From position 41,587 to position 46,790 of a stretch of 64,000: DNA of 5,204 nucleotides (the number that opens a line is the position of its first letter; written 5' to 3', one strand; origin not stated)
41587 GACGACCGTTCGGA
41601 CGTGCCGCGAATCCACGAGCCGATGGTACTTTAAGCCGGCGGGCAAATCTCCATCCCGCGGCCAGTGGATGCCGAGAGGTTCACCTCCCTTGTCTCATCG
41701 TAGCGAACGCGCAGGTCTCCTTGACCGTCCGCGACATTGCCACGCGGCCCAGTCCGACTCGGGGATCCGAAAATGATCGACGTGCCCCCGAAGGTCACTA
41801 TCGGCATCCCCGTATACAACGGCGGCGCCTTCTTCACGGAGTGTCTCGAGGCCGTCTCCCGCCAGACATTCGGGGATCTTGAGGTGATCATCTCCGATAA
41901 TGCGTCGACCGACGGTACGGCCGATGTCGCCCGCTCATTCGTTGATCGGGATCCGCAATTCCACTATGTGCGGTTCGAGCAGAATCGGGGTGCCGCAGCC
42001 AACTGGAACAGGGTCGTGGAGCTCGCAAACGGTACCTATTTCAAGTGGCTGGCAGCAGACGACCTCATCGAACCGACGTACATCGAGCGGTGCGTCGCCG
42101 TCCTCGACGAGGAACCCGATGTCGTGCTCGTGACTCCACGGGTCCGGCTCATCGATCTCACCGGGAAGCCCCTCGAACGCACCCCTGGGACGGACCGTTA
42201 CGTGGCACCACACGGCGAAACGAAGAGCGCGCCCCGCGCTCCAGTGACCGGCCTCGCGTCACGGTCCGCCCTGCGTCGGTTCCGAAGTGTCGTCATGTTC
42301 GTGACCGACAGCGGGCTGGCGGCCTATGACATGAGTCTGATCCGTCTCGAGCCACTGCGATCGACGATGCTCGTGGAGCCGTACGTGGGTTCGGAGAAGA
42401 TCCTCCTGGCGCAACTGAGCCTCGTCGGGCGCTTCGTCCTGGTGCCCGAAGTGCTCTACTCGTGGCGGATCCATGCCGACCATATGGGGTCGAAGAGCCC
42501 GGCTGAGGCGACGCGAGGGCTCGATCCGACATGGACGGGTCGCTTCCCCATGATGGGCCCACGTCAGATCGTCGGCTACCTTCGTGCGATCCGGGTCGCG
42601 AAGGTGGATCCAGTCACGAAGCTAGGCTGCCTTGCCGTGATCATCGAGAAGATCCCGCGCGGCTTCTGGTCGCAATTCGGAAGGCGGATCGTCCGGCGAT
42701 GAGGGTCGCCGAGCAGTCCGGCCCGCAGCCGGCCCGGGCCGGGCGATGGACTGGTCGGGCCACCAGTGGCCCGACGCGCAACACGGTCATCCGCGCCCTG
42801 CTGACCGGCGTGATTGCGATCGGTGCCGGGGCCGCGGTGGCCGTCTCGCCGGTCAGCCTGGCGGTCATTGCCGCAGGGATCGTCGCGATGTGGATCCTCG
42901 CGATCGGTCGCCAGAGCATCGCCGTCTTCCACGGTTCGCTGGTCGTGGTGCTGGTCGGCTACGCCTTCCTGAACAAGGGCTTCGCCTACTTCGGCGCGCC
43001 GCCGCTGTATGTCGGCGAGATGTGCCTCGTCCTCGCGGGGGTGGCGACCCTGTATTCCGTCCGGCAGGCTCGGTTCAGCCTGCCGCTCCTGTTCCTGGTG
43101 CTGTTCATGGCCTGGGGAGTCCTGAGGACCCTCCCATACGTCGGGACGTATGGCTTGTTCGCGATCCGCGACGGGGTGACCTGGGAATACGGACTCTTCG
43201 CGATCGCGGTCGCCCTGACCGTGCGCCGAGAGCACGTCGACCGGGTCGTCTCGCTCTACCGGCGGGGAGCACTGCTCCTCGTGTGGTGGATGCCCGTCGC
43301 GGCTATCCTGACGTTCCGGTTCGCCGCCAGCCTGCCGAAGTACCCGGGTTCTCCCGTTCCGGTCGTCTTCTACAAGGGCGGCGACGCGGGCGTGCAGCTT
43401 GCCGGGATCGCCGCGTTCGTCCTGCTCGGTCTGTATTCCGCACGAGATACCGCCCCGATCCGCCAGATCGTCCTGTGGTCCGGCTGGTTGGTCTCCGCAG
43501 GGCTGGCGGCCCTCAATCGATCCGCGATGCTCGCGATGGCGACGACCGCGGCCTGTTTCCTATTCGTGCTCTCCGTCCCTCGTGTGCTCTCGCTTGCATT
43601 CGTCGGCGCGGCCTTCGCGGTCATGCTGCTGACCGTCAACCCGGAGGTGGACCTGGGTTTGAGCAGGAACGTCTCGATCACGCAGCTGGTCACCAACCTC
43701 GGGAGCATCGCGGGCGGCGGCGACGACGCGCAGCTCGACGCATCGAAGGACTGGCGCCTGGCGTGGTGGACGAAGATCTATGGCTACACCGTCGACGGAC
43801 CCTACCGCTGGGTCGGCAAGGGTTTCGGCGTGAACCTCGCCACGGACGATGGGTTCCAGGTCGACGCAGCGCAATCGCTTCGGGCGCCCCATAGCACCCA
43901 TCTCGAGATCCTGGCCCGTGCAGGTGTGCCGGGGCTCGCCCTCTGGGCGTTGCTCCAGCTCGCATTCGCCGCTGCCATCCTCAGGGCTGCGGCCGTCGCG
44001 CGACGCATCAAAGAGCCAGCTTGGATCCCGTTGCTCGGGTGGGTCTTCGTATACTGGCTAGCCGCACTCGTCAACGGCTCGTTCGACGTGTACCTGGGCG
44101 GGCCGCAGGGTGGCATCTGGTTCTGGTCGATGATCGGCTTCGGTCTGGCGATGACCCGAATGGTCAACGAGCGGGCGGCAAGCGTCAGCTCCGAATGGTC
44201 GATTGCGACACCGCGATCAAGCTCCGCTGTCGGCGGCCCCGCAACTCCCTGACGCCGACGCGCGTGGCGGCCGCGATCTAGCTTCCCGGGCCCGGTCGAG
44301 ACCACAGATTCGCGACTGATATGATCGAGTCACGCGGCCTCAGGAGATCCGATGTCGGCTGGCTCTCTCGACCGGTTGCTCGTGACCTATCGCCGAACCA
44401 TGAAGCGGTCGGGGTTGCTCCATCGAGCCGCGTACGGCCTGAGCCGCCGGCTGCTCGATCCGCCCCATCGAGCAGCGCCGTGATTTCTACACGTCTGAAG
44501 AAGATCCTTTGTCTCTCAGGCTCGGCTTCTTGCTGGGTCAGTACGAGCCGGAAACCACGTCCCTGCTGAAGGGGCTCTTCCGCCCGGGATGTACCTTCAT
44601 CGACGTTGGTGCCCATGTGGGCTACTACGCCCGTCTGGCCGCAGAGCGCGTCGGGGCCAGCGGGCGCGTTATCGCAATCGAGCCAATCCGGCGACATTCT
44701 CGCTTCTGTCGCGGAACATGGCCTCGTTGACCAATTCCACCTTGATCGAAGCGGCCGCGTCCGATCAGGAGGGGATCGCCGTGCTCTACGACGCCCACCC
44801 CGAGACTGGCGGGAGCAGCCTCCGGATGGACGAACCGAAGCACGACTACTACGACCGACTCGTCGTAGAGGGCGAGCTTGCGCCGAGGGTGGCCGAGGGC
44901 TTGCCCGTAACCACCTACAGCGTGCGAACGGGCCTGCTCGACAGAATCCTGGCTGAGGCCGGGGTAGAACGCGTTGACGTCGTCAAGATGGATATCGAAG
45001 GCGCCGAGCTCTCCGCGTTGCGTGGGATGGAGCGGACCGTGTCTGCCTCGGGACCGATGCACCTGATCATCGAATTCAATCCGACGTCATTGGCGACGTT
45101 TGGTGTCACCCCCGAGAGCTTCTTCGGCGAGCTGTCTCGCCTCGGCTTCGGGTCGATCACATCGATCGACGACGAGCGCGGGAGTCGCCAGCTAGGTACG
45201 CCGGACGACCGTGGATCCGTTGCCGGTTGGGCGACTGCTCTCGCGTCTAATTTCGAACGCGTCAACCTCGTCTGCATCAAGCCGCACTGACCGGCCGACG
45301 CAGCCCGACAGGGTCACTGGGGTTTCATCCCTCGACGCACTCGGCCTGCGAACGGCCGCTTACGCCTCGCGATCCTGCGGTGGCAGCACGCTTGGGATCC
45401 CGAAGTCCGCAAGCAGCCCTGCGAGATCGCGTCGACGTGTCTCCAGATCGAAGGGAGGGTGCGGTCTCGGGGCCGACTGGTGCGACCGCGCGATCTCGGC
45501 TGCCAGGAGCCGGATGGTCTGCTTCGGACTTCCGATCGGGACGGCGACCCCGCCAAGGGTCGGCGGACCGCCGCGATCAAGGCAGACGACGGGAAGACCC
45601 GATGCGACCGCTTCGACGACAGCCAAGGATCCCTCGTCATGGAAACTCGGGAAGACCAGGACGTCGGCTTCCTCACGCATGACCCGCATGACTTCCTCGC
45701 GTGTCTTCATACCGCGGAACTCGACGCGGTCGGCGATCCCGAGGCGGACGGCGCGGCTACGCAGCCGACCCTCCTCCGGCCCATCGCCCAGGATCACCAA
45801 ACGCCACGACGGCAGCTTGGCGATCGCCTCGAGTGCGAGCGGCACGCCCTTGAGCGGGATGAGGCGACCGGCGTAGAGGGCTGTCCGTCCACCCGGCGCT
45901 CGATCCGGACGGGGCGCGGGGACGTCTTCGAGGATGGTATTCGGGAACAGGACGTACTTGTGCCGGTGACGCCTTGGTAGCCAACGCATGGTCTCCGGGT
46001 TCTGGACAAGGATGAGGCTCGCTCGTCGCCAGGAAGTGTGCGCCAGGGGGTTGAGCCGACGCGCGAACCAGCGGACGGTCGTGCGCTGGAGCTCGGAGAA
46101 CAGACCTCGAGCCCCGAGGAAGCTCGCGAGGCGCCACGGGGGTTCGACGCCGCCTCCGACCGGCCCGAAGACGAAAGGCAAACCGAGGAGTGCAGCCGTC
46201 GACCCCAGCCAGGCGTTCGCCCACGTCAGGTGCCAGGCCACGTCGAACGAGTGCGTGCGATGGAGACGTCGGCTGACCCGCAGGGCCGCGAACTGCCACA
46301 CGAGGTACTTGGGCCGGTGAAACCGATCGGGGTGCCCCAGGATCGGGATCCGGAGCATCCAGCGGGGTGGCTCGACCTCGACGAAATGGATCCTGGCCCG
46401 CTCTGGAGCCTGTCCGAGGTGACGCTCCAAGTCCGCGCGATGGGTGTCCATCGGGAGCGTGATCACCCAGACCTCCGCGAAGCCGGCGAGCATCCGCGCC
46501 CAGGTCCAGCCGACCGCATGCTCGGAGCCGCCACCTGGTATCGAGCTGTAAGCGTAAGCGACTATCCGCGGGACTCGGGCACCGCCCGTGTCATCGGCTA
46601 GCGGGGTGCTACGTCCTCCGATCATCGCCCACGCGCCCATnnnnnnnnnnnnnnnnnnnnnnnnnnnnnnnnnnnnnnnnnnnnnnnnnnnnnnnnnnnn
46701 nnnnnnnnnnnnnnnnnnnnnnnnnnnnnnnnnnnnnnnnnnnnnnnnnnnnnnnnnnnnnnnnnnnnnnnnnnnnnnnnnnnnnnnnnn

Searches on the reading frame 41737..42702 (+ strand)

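Call 52: search_protein_families(library=pfam, proteins=[window:41737-42702:+], max_evalue=0.001)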
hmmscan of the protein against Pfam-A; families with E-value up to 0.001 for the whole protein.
window:41737-42702:+ (321 aa): 3 families
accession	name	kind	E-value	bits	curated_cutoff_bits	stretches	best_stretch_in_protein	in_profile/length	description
PF00535.33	Glycos_transf_2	-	3e-31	109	23.3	1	21-164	1-143/168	Glycosyl transferase family 2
PF13641.12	Glyco_tranf_2_3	-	2.7e-10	41.1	27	1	18-143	2-129/230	Glycosyltransferase like family 2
PF10111.15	Glyco_tranf_2_2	-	1.5e-05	25.1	27.3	1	24-143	4-131/276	Glycosyltransferase like family 2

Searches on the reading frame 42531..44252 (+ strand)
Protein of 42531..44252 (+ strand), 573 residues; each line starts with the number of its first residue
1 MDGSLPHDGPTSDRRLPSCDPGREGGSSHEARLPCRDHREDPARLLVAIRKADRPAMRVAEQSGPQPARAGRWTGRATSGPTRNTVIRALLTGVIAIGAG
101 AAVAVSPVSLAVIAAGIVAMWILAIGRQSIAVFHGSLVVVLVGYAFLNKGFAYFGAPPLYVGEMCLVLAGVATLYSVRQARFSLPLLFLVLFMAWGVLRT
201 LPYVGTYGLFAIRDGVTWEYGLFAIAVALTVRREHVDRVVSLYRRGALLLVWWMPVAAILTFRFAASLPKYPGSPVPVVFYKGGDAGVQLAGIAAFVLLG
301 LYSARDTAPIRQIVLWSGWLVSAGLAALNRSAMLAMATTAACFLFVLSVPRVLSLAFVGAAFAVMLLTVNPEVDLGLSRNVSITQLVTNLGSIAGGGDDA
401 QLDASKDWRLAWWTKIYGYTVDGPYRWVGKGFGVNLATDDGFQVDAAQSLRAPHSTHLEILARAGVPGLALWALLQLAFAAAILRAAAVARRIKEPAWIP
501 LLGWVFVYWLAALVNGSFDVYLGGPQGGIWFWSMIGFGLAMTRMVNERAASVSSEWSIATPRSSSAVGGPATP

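Call 51: search_protein_families(library=pfam, proteins=[window:42531-44252:+], max_evalue=0.001)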
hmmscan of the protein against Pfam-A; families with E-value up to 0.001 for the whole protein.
window:42531-44252:+ (573 aa): 1 family
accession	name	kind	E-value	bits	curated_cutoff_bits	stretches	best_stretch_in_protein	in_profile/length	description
PF04932.20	Wzy_C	-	3.2e-12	46.9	31.7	1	323-473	9-149/149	O-Antigen ligase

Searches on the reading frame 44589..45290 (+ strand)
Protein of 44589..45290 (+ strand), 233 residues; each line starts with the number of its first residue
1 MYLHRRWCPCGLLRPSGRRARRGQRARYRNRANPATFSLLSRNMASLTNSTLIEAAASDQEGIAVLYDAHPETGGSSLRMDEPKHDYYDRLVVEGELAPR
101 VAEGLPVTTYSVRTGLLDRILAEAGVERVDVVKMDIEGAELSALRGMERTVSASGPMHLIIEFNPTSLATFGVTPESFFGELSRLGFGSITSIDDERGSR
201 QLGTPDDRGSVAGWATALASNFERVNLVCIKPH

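Call 52: search_protein_families(library=pfam, proteins=[window:44589-45290:+], max_evalue=0.001)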
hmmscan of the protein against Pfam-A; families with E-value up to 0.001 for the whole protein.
window:44589-45290:+ (233 aa): 1 family
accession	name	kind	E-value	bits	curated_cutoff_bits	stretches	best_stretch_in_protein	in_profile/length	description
PF05050.19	Methyltransf_21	-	9.4e-12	45.8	22.7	1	46-169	40-153/173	Methyltransferase FkbM domain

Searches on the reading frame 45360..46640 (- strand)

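Call 52: search_protein_families(library=pfam, proteins=[window:45360-46640:-], max_evalue=0.001)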
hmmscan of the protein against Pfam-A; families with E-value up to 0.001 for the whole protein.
window:45360-46640:- (426 aa): 3 families
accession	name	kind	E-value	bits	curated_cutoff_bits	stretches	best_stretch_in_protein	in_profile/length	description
PF00534.26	Glycos_transf_1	-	1e-22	81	26.4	1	250-360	14-128/172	Glycosyl transferases group 1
PF13692.12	Glyco_trans_1_4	-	5.4e-21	75.8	27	1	252-373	2-130/142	Glycosyl transferases group 1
PF20706.3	GT4-conflict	-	1.7e-11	44.2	26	1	238-358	182-315/385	Family 4 Glycosyltransferase in conflict systems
